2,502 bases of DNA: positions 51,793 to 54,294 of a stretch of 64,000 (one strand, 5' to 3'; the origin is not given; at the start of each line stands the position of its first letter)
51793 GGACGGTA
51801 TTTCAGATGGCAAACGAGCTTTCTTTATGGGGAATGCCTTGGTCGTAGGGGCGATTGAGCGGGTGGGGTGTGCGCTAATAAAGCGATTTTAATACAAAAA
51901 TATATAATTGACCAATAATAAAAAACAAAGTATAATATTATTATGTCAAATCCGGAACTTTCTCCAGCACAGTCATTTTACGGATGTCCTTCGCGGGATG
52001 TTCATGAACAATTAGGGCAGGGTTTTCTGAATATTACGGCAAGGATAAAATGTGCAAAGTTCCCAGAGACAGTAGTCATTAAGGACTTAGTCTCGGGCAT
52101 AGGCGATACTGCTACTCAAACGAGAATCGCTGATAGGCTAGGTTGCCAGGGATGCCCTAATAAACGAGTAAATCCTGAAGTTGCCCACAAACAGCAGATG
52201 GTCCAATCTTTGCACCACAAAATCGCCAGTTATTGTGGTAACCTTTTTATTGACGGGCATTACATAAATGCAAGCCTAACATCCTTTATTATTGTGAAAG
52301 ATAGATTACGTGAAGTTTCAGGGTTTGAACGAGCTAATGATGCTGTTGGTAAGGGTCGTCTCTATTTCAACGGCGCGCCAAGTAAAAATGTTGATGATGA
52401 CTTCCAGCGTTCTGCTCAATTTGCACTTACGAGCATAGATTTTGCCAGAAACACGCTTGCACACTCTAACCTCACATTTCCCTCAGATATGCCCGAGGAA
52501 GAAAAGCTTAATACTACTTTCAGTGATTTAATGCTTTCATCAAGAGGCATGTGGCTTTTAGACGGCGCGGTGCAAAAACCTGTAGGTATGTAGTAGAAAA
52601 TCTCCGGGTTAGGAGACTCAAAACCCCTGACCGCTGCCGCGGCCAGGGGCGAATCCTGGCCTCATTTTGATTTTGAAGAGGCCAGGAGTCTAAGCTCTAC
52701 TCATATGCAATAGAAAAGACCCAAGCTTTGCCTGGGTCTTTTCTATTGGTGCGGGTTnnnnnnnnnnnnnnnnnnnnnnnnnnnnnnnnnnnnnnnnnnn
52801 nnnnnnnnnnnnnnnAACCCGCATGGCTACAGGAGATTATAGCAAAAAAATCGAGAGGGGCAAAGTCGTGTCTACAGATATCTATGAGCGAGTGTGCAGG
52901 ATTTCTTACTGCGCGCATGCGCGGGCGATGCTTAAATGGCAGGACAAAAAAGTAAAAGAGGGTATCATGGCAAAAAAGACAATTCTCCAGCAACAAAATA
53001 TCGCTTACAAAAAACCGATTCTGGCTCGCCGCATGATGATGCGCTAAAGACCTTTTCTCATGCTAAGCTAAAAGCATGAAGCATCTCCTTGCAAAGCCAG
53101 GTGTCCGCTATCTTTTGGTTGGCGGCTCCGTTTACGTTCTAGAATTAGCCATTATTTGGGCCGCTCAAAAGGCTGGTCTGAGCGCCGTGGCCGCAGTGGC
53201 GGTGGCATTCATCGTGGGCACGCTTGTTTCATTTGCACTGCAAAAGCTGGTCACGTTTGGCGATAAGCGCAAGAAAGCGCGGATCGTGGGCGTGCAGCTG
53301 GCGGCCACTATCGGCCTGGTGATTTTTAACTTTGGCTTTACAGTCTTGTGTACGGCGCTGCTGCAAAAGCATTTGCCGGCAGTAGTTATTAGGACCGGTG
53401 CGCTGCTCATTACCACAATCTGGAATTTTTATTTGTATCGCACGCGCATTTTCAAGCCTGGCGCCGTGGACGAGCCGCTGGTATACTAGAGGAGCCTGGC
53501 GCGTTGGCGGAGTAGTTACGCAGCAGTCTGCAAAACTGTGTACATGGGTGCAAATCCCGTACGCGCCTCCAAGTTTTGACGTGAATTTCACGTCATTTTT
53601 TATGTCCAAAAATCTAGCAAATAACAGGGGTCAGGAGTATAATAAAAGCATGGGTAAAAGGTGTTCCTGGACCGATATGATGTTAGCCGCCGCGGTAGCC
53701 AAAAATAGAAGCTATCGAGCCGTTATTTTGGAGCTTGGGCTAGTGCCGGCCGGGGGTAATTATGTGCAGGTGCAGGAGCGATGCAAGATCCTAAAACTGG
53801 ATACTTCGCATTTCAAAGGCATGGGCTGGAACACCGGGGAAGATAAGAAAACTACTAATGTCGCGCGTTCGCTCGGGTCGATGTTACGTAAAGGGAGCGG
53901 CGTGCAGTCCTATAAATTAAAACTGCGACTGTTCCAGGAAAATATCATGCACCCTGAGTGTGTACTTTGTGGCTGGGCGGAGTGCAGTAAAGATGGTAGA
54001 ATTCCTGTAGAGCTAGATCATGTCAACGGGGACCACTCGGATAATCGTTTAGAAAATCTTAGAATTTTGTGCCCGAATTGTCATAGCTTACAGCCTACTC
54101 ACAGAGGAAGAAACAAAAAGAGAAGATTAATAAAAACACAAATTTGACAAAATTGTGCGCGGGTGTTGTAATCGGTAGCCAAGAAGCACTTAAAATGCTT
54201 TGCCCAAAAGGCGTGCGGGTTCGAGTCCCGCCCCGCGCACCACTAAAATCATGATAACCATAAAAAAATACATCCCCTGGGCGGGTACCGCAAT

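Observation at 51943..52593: Cys-rich N-terminal domain fused to a Ymh-type HEPN domain, next to the R-M pair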

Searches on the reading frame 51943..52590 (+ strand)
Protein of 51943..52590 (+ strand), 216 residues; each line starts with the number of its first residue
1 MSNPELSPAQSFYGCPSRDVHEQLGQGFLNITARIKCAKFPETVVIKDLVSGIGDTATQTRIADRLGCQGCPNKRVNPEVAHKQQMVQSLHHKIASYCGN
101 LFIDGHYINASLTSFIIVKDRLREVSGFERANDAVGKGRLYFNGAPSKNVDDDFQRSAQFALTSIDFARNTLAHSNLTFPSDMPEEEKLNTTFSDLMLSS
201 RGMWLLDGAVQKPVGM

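Call 3: search_protein_families(library=pfam, proteins=[window:51943-52590:+], max_evalue=1)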
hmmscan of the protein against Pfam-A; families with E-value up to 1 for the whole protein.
window:51943-52590:+ (216 aa): 1 family
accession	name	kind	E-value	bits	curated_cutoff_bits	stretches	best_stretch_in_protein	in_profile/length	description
PF09509.15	Hypoth_Ymh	-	6.9e-06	26.4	25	1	89-178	2-98/119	Protein of unknown function (Hypoth_ymh)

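Call 4: search_protein_families(library=ncbifam, proteins=[window:51943-52590:+], max_evalue=10)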
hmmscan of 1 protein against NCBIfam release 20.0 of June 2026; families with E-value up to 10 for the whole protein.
window:51943-52590:+ (216 aa): 2 families
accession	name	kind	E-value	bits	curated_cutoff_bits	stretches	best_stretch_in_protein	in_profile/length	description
TIGR02391.1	hypoth_ymh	hypoth_equivalog_domain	8.2e-08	32.4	39.45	1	90-197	1-116/125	TIGR02391 family protein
NF008565.1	PRK11512.1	equivalog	0.023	14.7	240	1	30-99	44-109/144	multiple antibiotic resistance transcriptional regulator MarR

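Call 5: search_protein_families(library=padloc, proteins=[window:51943-52590:+], max_evalue=1)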
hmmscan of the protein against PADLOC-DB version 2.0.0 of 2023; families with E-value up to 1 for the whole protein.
window:51943-52590:+ (216 aa): 0 families

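Call 7: find_homologous_proteins(query=window:51943-52590:+, max_evalue=0.001)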
Query window:51943-52590:+ (216 aa): 1 proteins with E <= 0.001 among 154 candidates.
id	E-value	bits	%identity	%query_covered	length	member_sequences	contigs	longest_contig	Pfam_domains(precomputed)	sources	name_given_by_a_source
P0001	3.4e-142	489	100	100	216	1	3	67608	PF09509.16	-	-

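Call 16: predict_structure(protein=window:51943-52590:+)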
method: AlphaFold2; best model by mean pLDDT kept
length: 216 residues; sequences in the alignment: 1
mean_pLDDT: 36.8   pTM: 0.25
mean pLDDT of the five models: 36.8, 32.9, 30.9, 29.9, 25.9
residues with pLDDT >= 90: 0; 70-90: 3; 50-70: 13; < 50: 200
segments of 3 or more residues with pLDDT < 50: 1-172, 174-176, 194-216
pLDDT, mean of each block of 10 residues (from residue 1): 32 32 35 38 36 37 34 37 35 39 37 28 28 29 28 36 44 55 59 45 33 31
secondary structure, 60 per line:
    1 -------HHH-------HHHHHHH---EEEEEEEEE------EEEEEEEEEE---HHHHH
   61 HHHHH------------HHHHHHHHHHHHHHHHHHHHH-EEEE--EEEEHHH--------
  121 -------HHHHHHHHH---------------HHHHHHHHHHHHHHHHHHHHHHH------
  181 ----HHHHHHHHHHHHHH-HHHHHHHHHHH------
elements in order: H18-24 E28-36 E43-52 H56-65 H78-98 E100-103 E106-109 H128-136 H152-174 H185-198 H200-210

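Call 18: search_solved_structures(query=window:51943-52590:+, max_evalue=10, show_alignments=2)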
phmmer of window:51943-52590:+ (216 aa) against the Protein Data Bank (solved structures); distinct sequences matched with E-value up to 10: 1.
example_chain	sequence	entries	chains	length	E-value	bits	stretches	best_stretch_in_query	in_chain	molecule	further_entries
6es1_A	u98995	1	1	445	0.14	15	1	89-144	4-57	Botulinum neurotoxin type A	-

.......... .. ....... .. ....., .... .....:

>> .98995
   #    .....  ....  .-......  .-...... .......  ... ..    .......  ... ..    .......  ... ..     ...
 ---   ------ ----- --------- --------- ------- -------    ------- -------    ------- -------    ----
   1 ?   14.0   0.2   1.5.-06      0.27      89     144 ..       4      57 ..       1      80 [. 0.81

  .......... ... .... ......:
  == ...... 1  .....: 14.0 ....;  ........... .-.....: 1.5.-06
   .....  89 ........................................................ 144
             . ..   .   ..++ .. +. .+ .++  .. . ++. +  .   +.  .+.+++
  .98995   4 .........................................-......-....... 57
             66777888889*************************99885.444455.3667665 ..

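Call 19: search_protein_representatives(protein=window:51943-52590:+)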
Query: 216 residues. Proteins with E-value up to 0.001 (for the whole library): 177; up to 1e-10: 121; up to 1e-30: 2. The best 150 are listed.
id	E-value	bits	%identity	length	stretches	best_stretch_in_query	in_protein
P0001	1.1e-142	489.0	100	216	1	1-216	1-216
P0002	6.3e-37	143.5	39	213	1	9-208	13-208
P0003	4.4e-28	114.6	37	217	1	11-211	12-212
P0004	8.2e-23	97.4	36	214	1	7-176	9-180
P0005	1.2e-21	93.6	35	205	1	10-212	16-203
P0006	4.3e-21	91.8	35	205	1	10-209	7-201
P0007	3.1e-19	85.8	35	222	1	35-207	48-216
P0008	4.3e-19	85.3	44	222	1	76-211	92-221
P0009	6.1e-19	84.8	31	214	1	8-203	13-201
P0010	1.4e-18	83.6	35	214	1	57-209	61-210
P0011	3.3e-18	82.4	40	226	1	79-206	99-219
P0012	6.9e-18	81.3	36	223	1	35-213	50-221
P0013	1.4e-17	80.3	47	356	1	85-176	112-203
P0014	3.1e-17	79.2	43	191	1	81-213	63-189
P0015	3.9e-17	78.9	42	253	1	82-209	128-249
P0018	1.5e-16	77.0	36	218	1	36-210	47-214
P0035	4.1e-15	72.3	36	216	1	64-182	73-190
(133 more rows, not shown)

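Call 22: find_homologous_proteins(query=A2, max_evalue=0.00001)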
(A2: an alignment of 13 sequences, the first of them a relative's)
Query A2 (13 sequences) (216 aa, profile of the alignment): 74 proteins with E <= 0.00001 among 3231 candidates.
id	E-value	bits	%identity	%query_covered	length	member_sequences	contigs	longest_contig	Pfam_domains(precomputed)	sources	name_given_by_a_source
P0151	3.0e-71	257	35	92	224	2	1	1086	PF09509.16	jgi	-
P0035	3.7e-71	257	35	66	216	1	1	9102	PF09509.16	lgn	-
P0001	3.4e-69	251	100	100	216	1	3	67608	PF09509.16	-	-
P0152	1.6e-63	232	30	94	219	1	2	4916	PF09509.16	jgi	jgi:uncharacterized protein (TIGR02391 family)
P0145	1.5e-54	203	28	94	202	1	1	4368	PF09509.16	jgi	jgi:hypothetical protein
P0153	1.4e-45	173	36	57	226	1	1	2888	PF09509.16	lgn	-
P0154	3.5e-45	172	37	57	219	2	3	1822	PF09509.16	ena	-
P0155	2.1e-44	170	36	57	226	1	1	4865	PF09509.16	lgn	-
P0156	3.4e-44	169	37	57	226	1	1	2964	PF09509.16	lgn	-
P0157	6.9e-44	168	42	57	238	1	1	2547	PF09509.16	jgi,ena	-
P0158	7.2e-44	168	41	57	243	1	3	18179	PF09509.16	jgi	jgi:uncharacterized protein (TIGR02391 family)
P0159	1.1e-43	167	36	57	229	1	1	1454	PF09509.16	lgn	-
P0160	1.7e-43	167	35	56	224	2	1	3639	PF09509.16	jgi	-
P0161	6.5e-43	165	36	57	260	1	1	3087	PF09509.16,PF18780.7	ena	-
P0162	9.2e-43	164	40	57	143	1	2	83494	PF09509.16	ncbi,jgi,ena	-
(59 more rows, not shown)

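Call 23: search_protein_families(library=pfam, alignment_id=A2, max_evalue=1)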
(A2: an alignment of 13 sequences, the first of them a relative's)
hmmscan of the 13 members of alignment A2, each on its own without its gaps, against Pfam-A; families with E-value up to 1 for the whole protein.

A. member 1, P0001 (216 aa): 1 family
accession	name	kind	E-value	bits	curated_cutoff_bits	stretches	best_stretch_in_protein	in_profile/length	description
PF09509.15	Hypoth_Ymh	-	6.9e-06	26.4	25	1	89-178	2-98/119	Protein of unknown function (Hypoth_ymh)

B. families by the number of members that match (of 13 scanned): 2 families
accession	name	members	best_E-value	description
PF09509.15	Hypoth_Ymh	13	5.2e-16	Protein of unknown function (Hypoth_ymh)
PF02530.20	Porin_2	1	0.074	Porin subfamily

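Call 25: list_cluster_members(proteins=[P0002, P0003, P0004, P0005, P0006, P0007, P0009, P0010, P0012, P0018])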
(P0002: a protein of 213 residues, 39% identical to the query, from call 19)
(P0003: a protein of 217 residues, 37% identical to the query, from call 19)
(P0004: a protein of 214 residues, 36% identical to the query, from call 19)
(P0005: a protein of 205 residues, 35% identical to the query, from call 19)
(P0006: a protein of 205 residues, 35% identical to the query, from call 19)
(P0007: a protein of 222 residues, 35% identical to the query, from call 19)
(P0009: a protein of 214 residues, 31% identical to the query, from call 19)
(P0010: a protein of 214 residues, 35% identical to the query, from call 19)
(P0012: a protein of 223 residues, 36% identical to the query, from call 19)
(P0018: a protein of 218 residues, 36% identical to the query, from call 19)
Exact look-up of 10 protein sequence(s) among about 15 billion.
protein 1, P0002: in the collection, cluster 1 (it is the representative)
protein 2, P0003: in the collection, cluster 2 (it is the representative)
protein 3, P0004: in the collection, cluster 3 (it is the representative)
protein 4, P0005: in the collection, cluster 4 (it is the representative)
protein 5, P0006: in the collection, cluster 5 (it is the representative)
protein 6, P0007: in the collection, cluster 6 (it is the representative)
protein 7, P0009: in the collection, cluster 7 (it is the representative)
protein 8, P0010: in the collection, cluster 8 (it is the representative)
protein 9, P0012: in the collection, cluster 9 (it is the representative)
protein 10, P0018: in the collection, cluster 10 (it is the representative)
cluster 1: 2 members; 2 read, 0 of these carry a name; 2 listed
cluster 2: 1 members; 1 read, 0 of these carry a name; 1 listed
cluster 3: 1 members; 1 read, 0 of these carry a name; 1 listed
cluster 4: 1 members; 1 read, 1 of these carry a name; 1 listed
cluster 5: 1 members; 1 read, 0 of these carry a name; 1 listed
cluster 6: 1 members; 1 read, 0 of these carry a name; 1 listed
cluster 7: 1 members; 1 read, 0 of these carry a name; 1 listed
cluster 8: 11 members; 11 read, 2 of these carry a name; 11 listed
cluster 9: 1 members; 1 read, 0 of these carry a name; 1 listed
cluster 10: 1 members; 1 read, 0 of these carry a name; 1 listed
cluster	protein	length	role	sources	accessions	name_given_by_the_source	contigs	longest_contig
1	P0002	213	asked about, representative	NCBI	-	-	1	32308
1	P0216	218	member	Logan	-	-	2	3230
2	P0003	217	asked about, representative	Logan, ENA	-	-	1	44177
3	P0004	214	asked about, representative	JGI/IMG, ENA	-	-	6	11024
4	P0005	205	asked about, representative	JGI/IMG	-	uncharacterized protein (TIGR02391 family)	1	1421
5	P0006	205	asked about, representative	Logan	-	-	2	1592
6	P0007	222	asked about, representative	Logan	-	-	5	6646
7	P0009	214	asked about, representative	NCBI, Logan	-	-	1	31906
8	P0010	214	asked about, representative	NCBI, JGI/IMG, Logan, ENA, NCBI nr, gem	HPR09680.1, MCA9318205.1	hypothetical protein KDA06_01030 [Candidatus Saccharibacteria bacterium] | uncharacterized protein (TIGR02391 family) | hypothetical protein [Candidatus Saccharibacteria bacterium]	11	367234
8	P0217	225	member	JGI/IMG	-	uncharacterized protein (TIGR02391 family)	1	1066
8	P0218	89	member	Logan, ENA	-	-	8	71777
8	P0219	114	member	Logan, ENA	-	-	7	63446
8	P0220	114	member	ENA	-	-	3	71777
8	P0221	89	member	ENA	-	-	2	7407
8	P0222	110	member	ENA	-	-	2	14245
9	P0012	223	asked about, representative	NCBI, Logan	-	-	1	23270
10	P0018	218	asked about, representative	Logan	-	-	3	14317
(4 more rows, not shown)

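Call 26: find_encoding_contigs(protein=P0035, flank=6000, max_places=3)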
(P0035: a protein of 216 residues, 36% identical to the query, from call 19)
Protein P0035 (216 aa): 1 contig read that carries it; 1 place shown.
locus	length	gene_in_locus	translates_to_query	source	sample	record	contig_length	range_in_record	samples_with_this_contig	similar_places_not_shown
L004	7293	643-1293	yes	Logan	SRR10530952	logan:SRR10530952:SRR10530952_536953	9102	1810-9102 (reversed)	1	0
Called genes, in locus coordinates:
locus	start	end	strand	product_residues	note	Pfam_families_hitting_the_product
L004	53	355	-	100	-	PF00583:Acetyltransf_1 (weak), PF13508:Acetyltransf_7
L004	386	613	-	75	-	-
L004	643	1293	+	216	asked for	PF09509:Hypoth_Ymh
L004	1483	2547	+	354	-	-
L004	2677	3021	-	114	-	-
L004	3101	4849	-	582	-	-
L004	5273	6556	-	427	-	-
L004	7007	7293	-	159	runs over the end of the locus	-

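Call 27: find_encoding_contigs(protein=P0152, flank=6000, max_places=3)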
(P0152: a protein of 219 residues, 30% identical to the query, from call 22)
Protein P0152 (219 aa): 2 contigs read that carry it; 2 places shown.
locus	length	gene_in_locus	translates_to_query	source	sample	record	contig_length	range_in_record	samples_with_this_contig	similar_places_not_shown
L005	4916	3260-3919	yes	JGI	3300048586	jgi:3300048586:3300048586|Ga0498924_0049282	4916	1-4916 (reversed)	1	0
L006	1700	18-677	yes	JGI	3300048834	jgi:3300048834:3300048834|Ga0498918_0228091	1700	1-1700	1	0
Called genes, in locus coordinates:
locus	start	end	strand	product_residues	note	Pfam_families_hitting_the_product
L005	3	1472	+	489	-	?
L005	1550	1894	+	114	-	PF00293:NUDIX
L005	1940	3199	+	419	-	PF03990:DUF348, PF07501:G5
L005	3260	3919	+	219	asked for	PF09509:Hypoth_Ymh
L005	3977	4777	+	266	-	PF00398:RrnaAD, PF13649:Methyltransf_25 (weak)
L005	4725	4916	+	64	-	?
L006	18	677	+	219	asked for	PF09509:Hypoth_Ymh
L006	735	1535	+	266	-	PF00398:RrnaAD, PF13649:Methyltransf_25 (weak)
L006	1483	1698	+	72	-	?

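Call 42: find_related_loci(query=A5, collection=genome_contigs, flank=8000)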
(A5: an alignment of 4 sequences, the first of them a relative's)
Query A5 (216 aa) in genome_contigs; peptide patterns used: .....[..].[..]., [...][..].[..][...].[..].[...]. (x = any residue, [..] = any of these).
32 stretches matched a pattern; 2 encode a relative of the query (tblastn E <= 1e-3); 2 distinct loci.
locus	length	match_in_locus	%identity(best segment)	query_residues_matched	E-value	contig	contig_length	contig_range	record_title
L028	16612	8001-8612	38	5-207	2e-43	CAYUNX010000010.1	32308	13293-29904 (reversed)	MAG TPA_asm: uncultured Candidatus Saccharibacteria bacterium isolate SRP342105_co1_281 genome assembly, contig: NODE_17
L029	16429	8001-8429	36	62-207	5e-25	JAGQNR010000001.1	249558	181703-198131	MAG: Candidatus Saccharibacteria bacterium isolate HKST-UBA73 NODE_1_length_249558_cov_7.415298, whole genome shotgun se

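Call 61: search_protein_families(library=phrogs, proteins=[window:51943-52590:+], max_evalue=0.1)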
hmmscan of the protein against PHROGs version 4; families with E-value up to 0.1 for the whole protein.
window:51943-52590:+ (216 aa): 0 families

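Call 84: search_dna_similar(query=P0001, collection=phages, mode=protein, max_evalue=0.001, max_rows=10)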
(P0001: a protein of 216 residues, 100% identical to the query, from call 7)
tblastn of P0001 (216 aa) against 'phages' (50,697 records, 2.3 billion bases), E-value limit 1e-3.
No match.

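Call 85: search_dna_similar(query=P0001, collection=plasmids, mode=protein, max_evalue=0.001, max_rows=15)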
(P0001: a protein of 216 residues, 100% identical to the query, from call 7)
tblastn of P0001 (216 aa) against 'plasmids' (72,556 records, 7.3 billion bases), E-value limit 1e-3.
No match.

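Call 86: search_protein_families(library=pfam, proteins=[L004:1483-2544:+, L004:386-610:-], max_evalue=0.001)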
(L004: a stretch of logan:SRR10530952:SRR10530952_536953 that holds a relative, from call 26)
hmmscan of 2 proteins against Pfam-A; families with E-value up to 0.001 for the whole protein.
L004:1483-2544:+ (354 aa): 0 families

L004:386-610:- (74 aa): 0 families

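Call 87: search_protein_families(library=padloc, proteins=[L004:1483-2544:+, L004:386-610:-], max_evalue=0.001)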
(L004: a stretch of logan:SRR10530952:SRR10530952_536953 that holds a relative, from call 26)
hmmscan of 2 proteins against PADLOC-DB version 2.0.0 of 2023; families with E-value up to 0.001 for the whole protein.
L004:1483-2544:+ (354 aa): 0 families

L004:386-610:- (74 aa): 0 families

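Call 104: find_encoding_contigs(protein=P0012, flank=7000, max_places=2)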
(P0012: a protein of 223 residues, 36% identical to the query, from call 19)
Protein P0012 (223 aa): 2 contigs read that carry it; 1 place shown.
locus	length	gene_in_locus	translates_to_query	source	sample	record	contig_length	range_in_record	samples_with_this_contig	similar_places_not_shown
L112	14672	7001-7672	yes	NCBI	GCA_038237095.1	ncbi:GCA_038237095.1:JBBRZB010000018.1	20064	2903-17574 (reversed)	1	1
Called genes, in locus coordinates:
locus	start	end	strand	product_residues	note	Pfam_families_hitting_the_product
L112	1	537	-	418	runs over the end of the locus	PF00150:Cellulase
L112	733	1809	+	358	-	PF00149:Metallophos (weak)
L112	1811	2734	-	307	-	-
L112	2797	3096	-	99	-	PF03795:YCII (weak)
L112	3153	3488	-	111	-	PF01022:HTH_5 (weak)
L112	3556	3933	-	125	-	PF18029:Glyoxalase_6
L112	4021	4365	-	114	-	-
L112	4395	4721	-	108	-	-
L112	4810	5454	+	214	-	PF00293:NUDIX (weak)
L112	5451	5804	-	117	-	-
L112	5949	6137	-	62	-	-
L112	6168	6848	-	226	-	-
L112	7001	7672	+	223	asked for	PF09509:Hypoth_Ymh (weak)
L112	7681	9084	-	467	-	PF26299:MurL_N, PF26298:MurL_epimerase_C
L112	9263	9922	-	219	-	-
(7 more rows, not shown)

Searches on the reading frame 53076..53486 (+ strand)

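Call 61: search_protein_families(library=phrogs, proteins=[window:53076-53486:+], max_evalue=0.1)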
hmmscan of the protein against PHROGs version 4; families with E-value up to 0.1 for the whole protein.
window:53076-53486:+ (137 aa): 1 family
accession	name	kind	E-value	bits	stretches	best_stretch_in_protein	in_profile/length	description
phrog_24681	-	unknown function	0.046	14.2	1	21-93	32-102/375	-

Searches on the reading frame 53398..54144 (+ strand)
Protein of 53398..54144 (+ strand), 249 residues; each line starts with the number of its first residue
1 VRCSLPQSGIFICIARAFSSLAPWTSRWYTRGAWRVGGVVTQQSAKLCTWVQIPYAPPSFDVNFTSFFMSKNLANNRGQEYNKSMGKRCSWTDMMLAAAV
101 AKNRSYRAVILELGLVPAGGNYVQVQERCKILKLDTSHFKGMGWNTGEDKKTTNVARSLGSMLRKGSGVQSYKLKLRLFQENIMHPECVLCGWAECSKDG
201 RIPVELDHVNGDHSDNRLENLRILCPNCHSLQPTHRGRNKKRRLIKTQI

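Call 3: search_protein_families(library=pfam, proteins=[window:53398-54144:+], max_evalue=1)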
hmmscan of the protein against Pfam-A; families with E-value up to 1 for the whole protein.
window:53398-54144:+ (249 aa): 6 families
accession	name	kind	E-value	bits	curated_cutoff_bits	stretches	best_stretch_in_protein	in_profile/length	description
PF13392.12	HNH_3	-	2.9e-05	24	24.8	1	200-223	13-38/46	HNH endonuclease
PF09526.16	DUF2387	-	0.0066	16.9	25.9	1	175-212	19-58/72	Probable metal-binding protein (DUF2387)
PF01844.29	HNH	-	0.0068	17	21.4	1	195-230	3-42/47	HNH endonuclease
PF05322.16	NinE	-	0.051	13.9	25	1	223-244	11-31/58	NINE Protein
PF15293.11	NUFIP2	-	0.28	10.4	27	1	70-101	536-567/592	FMR1-interacting protein 2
PF23551.1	Zn_ribbon_20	-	0.29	11.7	27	1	220-229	20-29/35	Zinc beta-ribbon domain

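Call 5: search_protein_families(library=padloc, proteins=[window:53398-54144:+], max_evalue=1)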
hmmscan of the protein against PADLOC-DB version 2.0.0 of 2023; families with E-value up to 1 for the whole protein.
window:53398-54144:+ (249 aa): 6 families
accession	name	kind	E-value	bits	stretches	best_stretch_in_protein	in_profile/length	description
PDLC03673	HEase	-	1e-19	69.1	1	151-243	53-144/227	homing endonuclease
PDLC00642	ZorE2|ZorE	-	1.5e-08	32.5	1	188-239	216-265/283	HNH endonuclease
PDLC00645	ZorE2|ZorE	-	3.9e-08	30.7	1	204-237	226-259/375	HNH endonuclease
PDLC00643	ZorE2|ZorE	-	4.3e-07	27.5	1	204-237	233-266/282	HNH endonuclease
PDLC00644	ZorE2|ZorE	-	7.5e-06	23.8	1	187-235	193-242/267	HNH endonuclease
PDLC03662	mREase_IV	-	0.0073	12.9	1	177-243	478-545/560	Type IV methyl-directed restriction enzyme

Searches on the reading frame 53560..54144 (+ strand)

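Call 61: search_protein_families(library=phrogs, proteins=[window:53560-54144:+], max_evalue=0.1)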
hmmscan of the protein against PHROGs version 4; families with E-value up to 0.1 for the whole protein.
window:53560-54144:+ (195 aa): 21 families
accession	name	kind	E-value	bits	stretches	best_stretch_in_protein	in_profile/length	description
phrog_10822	-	DNA, RNA and nucleotide metabolism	2.3e-42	146.3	1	31-190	2-159/245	HNH endonuclease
phrog_14736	-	DNA, RNA and nucleotide metabolism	3e-21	77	1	108-189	9-89/202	HNH endonuclease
phrog_1271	-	DNA, RNA and nucleotide metabolism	5e-08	33.7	1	119-188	257-325/361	HNH endonuclease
phrog_333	-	DNA, RNA and nucleotide metabolism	2.7e-05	25.3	1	133-190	35-90/138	HNH endonuclease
phrog_2255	-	DNA, RNA and nucleotide metabolism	4e-05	24.2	1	124-192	103-182/211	HNH endonuclease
phrog_24252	-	DNA, RNA and nucleotide metabolism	4.8e-05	24.7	1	148-177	39-68/146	HNH endonuclease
phrog_5956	-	DNA, RNA and nucleotide metabolism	6.3e-05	23.7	1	117-184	45-113/138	HNH endonuclease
phrog_99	-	DNA, RNA and nucleotide metabolism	0.00031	21.5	1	146-169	170-195/383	HNH endonuclease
phrog_4578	-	DNA, RNA and nucleotide metabolism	0.00059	20.7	1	149-170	29-50/130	HNH endonuclease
phrog_959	-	DNA, RNA and nucleotide metabolism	0.0045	17.7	1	151-171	78-98/138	HNH endonuclease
phrog_1571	-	DNA, RNA and nucleotide metabolism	0.0057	17.5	1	150-188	65-100/128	HNH endonuclease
phrog_7545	-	DNA, RNA and nucleotide metabolism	0.0061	17.8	1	153-178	107-132/160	HNH endonuclease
phrog_4160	-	unknown function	0.0078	17.1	1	132-179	71-120/178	-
phrog_144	-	DNA, RNA and nucleotide metabolism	0.0082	16.8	1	131-187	84-141/175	HNH endonuclease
phrog_2323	-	DNA, RNA and nucleotide metabolism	0.015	16.3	1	131-178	35-83/113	HNH endonuclease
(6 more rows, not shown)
